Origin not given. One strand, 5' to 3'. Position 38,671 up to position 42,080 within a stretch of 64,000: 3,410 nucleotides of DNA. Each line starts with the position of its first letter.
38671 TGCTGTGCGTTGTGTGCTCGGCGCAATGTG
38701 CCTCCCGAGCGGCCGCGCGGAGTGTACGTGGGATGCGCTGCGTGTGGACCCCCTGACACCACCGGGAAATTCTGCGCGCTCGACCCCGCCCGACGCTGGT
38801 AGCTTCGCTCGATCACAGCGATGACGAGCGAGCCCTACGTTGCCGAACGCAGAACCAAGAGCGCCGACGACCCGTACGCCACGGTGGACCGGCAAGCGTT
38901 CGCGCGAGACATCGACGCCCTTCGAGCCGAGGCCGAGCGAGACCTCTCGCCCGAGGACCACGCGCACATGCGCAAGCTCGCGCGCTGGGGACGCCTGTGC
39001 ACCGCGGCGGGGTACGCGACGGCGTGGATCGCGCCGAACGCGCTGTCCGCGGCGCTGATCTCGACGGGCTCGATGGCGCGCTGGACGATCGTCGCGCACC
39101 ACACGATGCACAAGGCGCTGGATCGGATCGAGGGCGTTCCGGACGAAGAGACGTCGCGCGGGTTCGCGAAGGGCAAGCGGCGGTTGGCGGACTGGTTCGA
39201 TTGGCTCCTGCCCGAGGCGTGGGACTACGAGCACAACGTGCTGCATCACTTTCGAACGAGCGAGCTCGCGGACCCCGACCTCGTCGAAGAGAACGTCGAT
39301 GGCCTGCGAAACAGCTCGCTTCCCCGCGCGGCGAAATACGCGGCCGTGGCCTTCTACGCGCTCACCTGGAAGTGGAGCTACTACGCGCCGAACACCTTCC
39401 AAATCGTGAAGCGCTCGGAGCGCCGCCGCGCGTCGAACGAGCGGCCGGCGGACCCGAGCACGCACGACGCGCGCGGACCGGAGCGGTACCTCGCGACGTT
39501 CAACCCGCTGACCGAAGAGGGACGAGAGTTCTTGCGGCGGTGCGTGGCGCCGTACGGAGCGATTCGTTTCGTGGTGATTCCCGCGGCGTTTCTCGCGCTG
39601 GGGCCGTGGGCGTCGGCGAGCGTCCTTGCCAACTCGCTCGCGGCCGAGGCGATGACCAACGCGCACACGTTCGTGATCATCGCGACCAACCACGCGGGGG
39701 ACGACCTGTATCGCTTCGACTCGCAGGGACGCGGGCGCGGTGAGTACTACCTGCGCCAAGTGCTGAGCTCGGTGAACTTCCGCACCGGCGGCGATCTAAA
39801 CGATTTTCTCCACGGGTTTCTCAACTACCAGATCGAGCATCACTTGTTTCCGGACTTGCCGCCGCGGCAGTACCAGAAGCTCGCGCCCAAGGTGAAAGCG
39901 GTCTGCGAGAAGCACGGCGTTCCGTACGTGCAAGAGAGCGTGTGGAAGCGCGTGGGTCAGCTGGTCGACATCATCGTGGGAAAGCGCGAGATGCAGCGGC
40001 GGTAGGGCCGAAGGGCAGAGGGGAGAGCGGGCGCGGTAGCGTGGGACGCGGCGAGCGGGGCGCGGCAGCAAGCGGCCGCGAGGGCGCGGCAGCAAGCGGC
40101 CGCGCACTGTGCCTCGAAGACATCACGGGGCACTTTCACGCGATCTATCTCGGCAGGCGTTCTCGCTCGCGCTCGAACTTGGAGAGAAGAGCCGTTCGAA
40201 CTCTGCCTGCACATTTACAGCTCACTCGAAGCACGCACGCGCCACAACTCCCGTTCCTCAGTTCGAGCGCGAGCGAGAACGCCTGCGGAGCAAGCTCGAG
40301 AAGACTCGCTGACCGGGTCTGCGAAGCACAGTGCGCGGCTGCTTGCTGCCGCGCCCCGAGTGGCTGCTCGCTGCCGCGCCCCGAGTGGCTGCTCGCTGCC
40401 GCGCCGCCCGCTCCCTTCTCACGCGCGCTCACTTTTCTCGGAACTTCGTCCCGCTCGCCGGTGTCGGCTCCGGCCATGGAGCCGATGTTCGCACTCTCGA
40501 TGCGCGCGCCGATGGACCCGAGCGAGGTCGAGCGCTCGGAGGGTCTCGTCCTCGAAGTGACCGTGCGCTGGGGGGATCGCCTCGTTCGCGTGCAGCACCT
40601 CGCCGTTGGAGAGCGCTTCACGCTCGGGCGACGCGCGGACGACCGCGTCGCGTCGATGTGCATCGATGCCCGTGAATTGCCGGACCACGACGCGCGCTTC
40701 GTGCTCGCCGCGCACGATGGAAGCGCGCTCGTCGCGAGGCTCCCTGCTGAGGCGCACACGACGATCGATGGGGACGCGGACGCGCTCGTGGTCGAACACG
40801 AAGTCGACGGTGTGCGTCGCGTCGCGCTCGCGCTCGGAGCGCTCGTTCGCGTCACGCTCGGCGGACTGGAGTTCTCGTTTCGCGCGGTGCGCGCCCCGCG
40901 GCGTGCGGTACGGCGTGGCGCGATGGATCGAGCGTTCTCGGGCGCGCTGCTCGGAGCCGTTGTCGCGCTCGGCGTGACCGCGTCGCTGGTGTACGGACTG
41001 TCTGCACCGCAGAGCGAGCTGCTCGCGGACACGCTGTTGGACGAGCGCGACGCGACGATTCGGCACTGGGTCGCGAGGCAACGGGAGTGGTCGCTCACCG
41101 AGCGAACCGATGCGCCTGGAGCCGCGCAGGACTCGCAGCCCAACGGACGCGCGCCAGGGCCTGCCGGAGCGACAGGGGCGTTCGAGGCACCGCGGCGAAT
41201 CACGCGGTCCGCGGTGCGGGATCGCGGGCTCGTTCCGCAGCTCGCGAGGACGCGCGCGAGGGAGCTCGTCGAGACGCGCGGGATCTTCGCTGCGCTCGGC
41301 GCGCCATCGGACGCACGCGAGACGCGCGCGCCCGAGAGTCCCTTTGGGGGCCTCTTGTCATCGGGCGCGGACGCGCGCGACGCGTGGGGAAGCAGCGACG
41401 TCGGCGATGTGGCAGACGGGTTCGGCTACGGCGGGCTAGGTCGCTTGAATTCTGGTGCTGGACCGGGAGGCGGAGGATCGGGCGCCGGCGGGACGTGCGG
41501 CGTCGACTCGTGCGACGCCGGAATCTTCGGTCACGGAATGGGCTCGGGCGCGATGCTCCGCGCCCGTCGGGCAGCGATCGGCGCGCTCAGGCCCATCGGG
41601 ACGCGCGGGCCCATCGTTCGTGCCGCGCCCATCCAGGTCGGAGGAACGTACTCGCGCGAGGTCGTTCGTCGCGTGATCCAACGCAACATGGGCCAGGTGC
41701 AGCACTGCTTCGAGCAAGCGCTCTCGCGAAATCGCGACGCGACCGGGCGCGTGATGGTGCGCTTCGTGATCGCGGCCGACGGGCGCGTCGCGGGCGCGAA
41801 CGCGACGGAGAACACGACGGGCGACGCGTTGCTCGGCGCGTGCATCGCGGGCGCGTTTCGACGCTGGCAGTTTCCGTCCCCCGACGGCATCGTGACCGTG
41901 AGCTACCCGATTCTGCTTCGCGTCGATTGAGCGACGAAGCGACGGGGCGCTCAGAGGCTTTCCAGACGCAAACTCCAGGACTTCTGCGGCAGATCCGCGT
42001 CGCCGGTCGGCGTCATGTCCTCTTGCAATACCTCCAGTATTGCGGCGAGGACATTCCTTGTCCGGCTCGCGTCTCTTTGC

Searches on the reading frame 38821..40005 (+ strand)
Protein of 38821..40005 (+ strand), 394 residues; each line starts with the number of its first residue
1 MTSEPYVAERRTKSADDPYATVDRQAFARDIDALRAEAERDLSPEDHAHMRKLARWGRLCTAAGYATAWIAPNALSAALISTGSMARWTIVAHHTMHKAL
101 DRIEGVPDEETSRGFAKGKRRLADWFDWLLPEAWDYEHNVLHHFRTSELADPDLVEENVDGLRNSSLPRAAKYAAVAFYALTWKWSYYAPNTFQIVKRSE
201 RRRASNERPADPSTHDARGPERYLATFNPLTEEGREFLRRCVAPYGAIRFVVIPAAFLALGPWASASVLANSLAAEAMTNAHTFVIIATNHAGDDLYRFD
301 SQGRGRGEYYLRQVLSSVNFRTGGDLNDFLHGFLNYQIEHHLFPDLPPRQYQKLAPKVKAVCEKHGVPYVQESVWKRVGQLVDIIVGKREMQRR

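Call 11: search_protein_families(library=pfam, proteins=[window:38821-40005:+], max_evalue=0.01)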
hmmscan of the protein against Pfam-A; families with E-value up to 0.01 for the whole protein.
window:38821-40005:+ (394 aa): 1 family
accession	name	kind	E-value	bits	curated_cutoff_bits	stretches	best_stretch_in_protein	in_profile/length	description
PF00487.30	FA_desaturase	-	2e-26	93.7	29.7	1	76-371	8-251/253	Fatty acid desaturase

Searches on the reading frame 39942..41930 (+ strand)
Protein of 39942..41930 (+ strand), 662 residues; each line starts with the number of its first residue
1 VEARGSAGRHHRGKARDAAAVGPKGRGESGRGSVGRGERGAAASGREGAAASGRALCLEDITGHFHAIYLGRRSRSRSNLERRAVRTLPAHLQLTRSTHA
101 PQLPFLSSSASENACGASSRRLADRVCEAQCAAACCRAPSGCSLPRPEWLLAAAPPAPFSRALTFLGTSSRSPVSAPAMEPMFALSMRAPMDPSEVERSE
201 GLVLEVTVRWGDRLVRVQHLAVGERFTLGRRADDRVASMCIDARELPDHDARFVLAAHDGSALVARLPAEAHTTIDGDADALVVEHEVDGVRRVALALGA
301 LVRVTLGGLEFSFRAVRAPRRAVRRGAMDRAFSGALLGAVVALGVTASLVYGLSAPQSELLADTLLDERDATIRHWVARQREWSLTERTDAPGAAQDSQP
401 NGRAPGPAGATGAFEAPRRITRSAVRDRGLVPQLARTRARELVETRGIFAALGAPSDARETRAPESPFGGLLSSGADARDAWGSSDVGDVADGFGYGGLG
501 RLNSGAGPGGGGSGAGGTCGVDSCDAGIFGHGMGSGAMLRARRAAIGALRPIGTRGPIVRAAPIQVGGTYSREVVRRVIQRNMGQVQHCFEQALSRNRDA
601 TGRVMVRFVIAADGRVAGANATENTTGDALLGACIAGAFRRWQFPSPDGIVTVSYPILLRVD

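Call 11: search_protein_families(library=pfam, proteins=[window:39942-41930:+], max_evalue=0.01)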
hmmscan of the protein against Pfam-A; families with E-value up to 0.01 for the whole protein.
window:39942-41930:+ (662 aa): 1 family
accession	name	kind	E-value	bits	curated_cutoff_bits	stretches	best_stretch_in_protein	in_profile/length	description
PF03544.19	TonB_C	-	0.002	19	24.6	1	596-655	10-71/79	Gram-negative bacterial TonB protein C-terminal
